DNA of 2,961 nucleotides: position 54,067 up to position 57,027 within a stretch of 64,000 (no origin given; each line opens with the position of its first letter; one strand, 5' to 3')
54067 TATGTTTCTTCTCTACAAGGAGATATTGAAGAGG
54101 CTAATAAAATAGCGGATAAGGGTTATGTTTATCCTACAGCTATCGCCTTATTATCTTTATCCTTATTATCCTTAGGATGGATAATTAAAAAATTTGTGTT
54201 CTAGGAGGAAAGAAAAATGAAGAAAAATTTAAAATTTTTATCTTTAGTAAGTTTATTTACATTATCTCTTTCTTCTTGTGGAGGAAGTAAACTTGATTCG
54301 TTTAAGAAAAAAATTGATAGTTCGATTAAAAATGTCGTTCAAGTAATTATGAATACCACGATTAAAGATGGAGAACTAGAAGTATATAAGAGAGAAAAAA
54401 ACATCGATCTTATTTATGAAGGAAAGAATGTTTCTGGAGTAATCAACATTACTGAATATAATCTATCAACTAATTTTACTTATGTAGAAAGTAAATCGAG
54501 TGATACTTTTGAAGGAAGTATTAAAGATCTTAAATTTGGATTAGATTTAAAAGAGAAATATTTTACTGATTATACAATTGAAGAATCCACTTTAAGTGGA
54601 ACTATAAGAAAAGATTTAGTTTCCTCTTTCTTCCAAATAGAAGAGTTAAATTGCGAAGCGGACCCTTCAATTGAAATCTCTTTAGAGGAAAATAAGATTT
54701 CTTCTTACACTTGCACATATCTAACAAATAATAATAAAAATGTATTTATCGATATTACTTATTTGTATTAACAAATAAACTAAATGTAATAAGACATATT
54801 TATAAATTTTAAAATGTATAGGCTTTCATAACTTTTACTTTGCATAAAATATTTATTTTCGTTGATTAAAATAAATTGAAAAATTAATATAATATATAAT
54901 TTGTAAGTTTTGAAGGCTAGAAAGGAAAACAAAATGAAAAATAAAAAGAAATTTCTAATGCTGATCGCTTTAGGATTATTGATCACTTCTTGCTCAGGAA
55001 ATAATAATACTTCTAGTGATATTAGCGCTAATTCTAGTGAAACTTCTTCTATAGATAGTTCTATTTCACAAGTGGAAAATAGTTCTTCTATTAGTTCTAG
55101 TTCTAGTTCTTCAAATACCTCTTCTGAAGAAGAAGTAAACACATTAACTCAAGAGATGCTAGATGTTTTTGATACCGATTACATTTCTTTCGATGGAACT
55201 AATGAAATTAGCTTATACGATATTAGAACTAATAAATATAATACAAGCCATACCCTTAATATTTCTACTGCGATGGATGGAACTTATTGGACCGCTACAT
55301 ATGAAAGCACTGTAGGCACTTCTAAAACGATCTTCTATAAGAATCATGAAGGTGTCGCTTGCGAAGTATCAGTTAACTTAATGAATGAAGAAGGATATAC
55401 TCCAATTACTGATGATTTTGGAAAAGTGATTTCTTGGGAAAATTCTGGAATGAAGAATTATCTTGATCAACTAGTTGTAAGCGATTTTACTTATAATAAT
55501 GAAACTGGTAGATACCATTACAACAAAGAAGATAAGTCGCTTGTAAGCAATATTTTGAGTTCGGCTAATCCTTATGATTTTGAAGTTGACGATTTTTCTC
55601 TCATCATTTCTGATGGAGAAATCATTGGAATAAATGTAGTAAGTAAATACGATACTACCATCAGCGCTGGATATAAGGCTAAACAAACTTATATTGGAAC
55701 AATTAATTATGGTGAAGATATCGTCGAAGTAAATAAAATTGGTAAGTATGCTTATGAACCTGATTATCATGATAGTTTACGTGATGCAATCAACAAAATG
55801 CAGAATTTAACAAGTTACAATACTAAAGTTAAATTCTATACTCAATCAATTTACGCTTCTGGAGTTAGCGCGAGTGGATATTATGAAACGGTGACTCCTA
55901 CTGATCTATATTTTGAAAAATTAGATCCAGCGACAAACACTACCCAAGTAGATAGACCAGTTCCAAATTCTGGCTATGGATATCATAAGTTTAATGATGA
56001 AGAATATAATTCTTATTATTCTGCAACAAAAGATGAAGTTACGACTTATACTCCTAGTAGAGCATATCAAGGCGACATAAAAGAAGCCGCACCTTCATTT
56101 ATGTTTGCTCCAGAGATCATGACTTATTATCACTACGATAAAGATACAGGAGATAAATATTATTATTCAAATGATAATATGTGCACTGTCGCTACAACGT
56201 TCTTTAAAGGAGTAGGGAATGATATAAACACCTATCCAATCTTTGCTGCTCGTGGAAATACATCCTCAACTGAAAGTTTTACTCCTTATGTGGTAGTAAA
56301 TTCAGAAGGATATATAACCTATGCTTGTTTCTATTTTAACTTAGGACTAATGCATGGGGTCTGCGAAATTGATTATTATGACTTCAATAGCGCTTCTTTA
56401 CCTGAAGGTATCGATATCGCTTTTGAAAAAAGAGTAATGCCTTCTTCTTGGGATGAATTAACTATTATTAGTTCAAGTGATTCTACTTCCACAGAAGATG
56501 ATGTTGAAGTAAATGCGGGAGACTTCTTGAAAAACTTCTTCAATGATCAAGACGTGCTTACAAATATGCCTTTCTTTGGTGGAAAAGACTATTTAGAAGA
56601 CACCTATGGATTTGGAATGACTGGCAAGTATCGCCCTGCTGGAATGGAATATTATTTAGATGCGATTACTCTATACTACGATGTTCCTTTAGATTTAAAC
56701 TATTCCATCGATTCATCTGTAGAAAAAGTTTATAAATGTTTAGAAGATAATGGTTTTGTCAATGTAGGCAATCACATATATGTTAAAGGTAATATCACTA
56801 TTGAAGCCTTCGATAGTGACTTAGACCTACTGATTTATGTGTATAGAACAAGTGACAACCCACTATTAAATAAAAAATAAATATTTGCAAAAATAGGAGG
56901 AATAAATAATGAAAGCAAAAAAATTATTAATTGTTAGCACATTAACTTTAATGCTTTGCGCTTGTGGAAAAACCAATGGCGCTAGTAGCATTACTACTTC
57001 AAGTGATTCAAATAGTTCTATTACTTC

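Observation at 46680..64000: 17-kb co-oriented surface-lipoprotein locus as a candidate undescribed proteolysis/adhesion system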

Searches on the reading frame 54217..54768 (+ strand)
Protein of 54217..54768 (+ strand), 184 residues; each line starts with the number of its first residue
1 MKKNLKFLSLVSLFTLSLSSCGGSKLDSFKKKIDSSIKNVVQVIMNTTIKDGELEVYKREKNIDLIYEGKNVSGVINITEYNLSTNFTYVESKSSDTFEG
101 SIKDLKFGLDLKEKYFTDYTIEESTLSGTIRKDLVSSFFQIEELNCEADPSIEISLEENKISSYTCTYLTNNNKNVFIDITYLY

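Call 8: search_protein_families(library=pfam, proteins=[window:54217-54768:+], max_evalue=0.01)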
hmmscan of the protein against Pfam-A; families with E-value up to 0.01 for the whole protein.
window:54217-54768:+ (184 aa): 0 families

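Call 9: search_protein_families(library=ncbifam, proteins=[window:54217-54768:+], max_evalue=0.01)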
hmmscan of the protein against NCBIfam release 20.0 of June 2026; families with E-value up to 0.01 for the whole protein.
window:54217-54768:+ (184 aa): 0 families
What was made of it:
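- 54217..54771 (+): g2: a 184-aa lipoprotein (LSSC) predicted as a single LolA/LprG-like open beta-barrel. Its ribosome-binding site overlaps the g1 stop codon. No Pfam or NCBIfam family (calls 8, 9).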

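Call 31: find_homologous_proteins(query=window:54217-54768:+, max_evalue=0.001)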
Query window:54217-54768:+ (184 aa): 4 proteins with E <= 0.001 among 241 candidates.
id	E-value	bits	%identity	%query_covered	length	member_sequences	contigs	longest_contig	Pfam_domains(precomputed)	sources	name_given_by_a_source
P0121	1.1e-108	378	99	100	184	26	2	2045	-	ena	-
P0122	7.4e-108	376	99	100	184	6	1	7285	-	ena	-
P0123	1.5e-46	176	83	61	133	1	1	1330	-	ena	-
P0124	2.5e-45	172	51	100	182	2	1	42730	-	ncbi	-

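Call 34: find_homologous_proteins(query=A2, max_evalue=0.001)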
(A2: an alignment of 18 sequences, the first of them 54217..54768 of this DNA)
Query A2 (18 sequences) (184 aa, profile of the alignment): 17 proteins with E <= 0.001 among 4312 candidates.
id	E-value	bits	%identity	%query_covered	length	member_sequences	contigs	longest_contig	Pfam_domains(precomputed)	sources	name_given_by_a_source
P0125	8.1e-53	197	23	84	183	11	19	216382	-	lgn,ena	-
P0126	1.0e-51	193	-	-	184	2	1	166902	-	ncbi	-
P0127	1.2e-51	193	30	29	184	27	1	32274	-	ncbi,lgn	-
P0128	2.1e-50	189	48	11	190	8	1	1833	-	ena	-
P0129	3.7e-49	185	20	100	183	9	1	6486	-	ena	-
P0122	8.0e-49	184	99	100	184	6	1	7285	-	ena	-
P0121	1.3e-48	183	99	100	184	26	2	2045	-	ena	-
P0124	2.8e-44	169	51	100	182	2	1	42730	-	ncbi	-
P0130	3.0e-44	169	-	-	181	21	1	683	-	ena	-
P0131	4.2e-43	165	18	89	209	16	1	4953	-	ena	-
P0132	1.5e-42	163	22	100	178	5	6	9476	-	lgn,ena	-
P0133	2.4e-42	163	-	-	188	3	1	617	-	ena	-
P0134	4.8e-36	142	24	100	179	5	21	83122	-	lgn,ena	-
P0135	3.2e-33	133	21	100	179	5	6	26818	-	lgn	-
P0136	7.1e-29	119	-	-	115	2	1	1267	-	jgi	jgi:hypothetical protein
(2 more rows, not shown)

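Call 41: predict_structure(alignment_id=A3)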
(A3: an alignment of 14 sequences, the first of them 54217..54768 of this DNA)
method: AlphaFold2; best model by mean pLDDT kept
length: 184 residues; sequences in the alignment: 14
mean_pLDDT: 83.7   pTM: 0.76
mean pLDDT of the five models: 83.7, 83.3, 79.9, 78.3, 77.1
residues with pLDDT >= 90: 108; 70-90: 51; 50-70: 4; < 50: 21
segments of 3 or more residues with pLDDT < 50: 1-21
pLDDT, mean of each block of 10 residues (from residue 1): 31 37 79 89 95 93 92 95 86 94 77 92 93 86 84 94 93 93 95
secondary structure, 60 per line:
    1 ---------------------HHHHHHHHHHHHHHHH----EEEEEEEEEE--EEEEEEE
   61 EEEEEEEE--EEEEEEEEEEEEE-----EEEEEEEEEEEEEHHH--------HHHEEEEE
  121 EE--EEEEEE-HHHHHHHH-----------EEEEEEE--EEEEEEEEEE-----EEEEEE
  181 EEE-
elements in order: H22-37 E42-51 E54-68 E71-83 E89-101 E116-122 E125-130 H132-139 E151-157 E160-169 E175-183
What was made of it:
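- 54217..54771 (+): AF2 model pLDDT 83.7 (call 41).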

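Call 45: fold_search(model_id=the predicted structure, library=pdb)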
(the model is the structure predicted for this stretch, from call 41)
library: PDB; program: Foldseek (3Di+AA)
matches with E <= 10: 1371; with E <= 0.001: 13
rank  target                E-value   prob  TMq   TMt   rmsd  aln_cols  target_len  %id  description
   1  3mh8_A                1.0e-05  1.00  0.40  0.38   9.2       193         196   11  Crystal structure of LprG from Mycobacterium tuberculosis (released 2010-09-01)
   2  4eg9                  2.6e-05  1.00  0.46  0.38   7.6       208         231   11  1.9 Angstrom resolution crystal structure of Se-methionine hypothetical protein SAOUHSC_02783 from Staphylococcus aureus (released 2012-04-11)
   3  3mha_A                3.8e-05  1.00  0.40  0.38   9.2       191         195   11  Crystal structure of LprG from Mycobacterium tuberculosis bound to PIM (released 2010-09-01)
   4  3mh9_A                5.0e-05  1.00  0.38  0.35   9.7       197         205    9  Crystal structure of LprG mutant V91W from Mycobacterium tuberculosis (released 2010-09-01)
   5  3mh9_C                6.9e-05  1.00  0.38  0.36   9.4       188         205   10  Crystal structure of LprG mutant V91W from Mycobacterium tuberculosis (released 2010-09-01)
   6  3mh8_B                8.1e-05  1.00  0.43  0.42   7.2       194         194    8  Crystal structure of LprG from Mycobacterium tuberculosis (released 2010-09-01)
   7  3mha_B                1.9e-04  1.00  0.44  0.42   7.3       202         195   10  Crystal structure of LprG from Mycobacterium tuberculosis bound to PIM (released 2010-09-01)
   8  6d0t_A                2.5e-04  1.00  0.26  0.39   8.7       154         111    8  De novo design of a fluorescence-activating beta barrel - BB1 (released 2018-09-19)
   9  8veh_B                3.2e-04  1.00  0.34  0.32   8.1       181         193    9  Crystal structure of outer membrane lipoprotein carrier protein (LolA) from Rickettsia bellii (released 2023-12-27)
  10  6czi_A                6.4e-04  1.00  0.25  0.36   9.5       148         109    8  Structure of a redesigned beta barrel, mFAP1, bound to DFHBI (released 2018-09-19)
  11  4egd_B                6.8e-04  1.00  0.41  0.36   7.5       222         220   12  1.85 Angstrom crystal structure of native hypothetical protein SAOUHSC_02783 from Staphylococcus aureus (released 2012-04-11)
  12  6d0t_B                7.6e-04  0.99  0.24  0.34   8.8       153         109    6  De novo design of a fluorescence-activating beta barrel - BB1 (released 2018-09-19)
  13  6czh_B                9.4e-04  0.98  0.21  0.31  13.8       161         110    7  Structure of a redesigned beta barrel, mFAP0, bound to DFHBI (released 2018-09-19)
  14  7vwk_B                1.1e-03  0.69  0.17  0.14  15.2       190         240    9  The product template domain of AviM (released 2022-06-08)
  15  6czh_A                1.2e-03  0.99  0.22  0.34   9.7       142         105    8  Structure of a redesigned beta barrel, mFAP0, bound to DFHBI (released 2018-09-19)
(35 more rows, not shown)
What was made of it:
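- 54217..54771 (+): Foldseek top hits are LprG 3mh8 (E 1e-5), 4eg9 and LolA, with TM 0.40-0.46 (call 45).
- On LolA / LprG / LppX open beta-barrel fold (g2, and modules of g4): Foldseek hits LprG at E 1e-5 with probability 1.0, but TM is 0.40-0.46 and rmsd 7-9 A (calls 41, 45).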

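Call 87: search_protein_families(library=padloc, proteins=[window:54217-54768:+], max_evalue=0.001)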
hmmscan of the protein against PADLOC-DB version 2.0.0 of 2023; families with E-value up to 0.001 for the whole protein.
window:54217-54768:+ (184 aa): 0 families

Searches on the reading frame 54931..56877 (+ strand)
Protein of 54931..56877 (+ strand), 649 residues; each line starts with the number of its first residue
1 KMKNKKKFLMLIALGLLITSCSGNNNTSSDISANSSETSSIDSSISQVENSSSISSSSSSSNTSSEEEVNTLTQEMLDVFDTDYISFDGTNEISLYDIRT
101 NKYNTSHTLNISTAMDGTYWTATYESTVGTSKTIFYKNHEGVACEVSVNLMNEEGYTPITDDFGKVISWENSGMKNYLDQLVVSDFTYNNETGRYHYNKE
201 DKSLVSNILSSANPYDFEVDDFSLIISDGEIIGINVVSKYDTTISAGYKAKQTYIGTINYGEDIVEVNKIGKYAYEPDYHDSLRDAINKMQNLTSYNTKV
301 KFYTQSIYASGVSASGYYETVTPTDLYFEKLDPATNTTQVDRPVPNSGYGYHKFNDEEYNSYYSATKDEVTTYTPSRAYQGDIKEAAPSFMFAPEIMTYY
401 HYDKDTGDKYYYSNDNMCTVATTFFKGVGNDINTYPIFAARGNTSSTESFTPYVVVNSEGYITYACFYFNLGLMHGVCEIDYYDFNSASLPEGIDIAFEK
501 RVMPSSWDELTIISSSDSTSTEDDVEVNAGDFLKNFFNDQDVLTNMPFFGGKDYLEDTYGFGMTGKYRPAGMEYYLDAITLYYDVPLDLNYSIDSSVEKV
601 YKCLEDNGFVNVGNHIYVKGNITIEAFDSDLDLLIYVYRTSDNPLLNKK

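Call 8: search_protein_families(library=pfam, proteins=[window:54931-56877:+], max_evalue=0.01)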
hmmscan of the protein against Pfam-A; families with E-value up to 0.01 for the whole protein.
window:54931-56877:+ (649 aa): 1 family
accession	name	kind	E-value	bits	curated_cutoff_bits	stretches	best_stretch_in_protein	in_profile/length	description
PF08331.15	QueG_DUF1730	-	0.008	16.5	25.1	0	268-293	36-61/77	Epoxyqueuosine reductase QueG, DUF1730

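Call 9: search_protein_families(library=ncbifam, proteins=[window:54931-56877:+], max_evalue=0.01)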
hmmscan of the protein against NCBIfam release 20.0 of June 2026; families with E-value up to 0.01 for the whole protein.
window:54931-56877:+ (649 aa): 1 family
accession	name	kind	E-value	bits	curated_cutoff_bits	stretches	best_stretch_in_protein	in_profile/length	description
NF042930.1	EF0163_fam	equivalog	0.0063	16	65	1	8-91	3-85/165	EF0163 family protein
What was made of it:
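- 54934..56880 (+): g3: a 648-aa lipoprotein (ITSC) with a Ser-rich tether. It is a paralog of g4. No family found (calls 8, 9).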

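Call 87: search_protein_families(library=padloc, proteins=[window:54931-56877:+], max_evalue=0.001)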
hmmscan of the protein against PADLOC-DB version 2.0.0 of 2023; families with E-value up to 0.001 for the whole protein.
window:54931-56877:+ (649 aa): 0 families
